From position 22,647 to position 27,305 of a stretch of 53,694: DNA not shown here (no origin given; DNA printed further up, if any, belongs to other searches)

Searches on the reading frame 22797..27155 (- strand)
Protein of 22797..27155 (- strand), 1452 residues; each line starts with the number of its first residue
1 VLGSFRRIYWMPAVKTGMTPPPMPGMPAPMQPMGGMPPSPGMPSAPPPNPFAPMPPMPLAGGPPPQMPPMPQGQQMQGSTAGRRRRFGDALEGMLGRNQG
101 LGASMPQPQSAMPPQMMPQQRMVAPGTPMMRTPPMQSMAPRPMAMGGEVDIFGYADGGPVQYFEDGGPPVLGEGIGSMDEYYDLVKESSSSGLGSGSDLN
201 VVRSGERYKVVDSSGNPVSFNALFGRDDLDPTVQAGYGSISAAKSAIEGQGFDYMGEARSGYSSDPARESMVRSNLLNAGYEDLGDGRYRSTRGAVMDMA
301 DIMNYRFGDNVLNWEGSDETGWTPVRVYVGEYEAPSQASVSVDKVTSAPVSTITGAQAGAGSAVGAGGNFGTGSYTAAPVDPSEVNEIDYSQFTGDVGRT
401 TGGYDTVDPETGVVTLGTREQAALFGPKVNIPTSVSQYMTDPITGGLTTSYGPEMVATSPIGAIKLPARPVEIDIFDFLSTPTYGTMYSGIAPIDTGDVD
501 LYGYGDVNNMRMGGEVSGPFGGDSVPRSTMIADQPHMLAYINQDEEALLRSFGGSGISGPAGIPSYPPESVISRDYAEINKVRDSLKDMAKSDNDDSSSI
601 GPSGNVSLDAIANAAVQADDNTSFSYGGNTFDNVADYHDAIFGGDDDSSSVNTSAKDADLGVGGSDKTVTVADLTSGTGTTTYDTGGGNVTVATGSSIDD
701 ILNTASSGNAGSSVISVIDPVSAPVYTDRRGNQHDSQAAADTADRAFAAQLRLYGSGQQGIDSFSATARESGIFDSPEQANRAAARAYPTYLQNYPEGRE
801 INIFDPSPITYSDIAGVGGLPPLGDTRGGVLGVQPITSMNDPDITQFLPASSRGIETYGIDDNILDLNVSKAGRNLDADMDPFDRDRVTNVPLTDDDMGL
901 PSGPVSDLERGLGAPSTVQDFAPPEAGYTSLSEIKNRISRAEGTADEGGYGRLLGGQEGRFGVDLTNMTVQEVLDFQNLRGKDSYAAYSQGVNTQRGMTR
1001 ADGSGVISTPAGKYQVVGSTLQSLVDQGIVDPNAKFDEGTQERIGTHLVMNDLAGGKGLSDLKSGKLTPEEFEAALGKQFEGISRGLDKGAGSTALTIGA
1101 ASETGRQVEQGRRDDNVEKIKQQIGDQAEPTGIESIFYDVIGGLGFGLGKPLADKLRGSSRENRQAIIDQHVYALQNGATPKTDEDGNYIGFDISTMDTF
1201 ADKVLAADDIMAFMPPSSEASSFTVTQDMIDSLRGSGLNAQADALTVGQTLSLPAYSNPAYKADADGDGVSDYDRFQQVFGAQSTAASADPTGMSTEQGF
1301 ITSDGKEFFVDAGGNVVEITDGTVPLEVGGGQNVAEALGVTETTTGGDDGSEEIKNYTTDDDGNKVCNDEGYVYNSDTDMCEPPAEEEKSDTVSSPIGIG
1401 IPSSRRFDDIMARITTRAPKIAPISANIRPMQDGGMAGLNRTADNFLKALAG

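Call 7: search_protein_families(library=pfam, proteins=[window:22797-27155:-], max_evalue=0.01)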
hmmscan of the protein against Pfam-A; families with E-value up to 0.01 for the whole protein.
window:22797-27155:- (1452 aa): 0 families

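Call 8: search_protein_families(library=phrogs, proteins=[window:22797-27155:-], max_evalue=0.001)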
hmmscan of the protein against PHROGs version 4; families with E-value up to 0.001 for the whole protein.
window:22797-27155:- (1452 aa): 0 families

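Call 13: find_related_loci(query=window:22797-27155:-, collection=viral_contigs, flank=6000)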
Query window:22797-27155:- (1452 aa) in viral_contigs; peptide patterns used: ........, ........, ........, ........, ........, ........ (x = any residue, [..] = any of these).
20 stretches matched a pattern; 14 encode a relative of the query (tblastn E <= 1e-3); 14 distinct loci.
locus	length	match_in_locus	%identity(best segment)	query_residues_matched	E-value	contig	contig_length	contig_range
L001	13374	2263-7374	82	1-1452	6e-168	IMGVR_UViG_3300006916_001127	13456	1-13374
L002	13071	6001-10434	39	69-1452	2e-49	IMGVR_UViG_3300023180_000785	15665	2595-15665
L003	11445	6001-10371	55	37-1452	5e-44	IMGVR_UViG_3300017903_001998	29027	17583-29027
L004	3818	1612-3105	51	11-568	2e-36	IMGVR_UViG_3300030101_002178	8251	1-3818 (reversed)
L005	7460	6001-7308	57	11-574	1e-35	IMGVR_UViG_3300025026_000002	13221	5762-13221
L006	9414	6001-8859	57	11-1452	5e-30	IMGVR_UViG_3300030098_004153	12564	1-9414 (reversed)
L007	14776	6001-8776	56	49-1452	8e-30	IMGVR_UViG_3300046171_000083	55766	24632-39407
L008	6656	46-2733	56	78-1452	6e-30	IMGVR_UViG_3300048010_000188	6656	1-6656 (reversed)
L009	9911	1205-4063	57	11-1452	5e-30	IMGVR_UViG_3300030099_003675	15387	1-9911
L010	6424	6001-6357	70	49-167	2e-27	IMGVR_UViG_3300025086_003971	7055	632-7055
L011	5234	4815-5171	70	49-167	2e-27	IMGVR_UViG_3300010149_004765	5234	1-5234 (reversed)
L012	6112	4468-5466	57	49-487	1e-26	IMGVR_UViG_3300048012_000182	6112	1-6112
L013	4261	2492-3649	47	523-1229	3e-15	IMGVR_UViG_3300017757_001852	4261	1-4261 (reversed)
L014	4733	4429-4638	51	525-589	2e-14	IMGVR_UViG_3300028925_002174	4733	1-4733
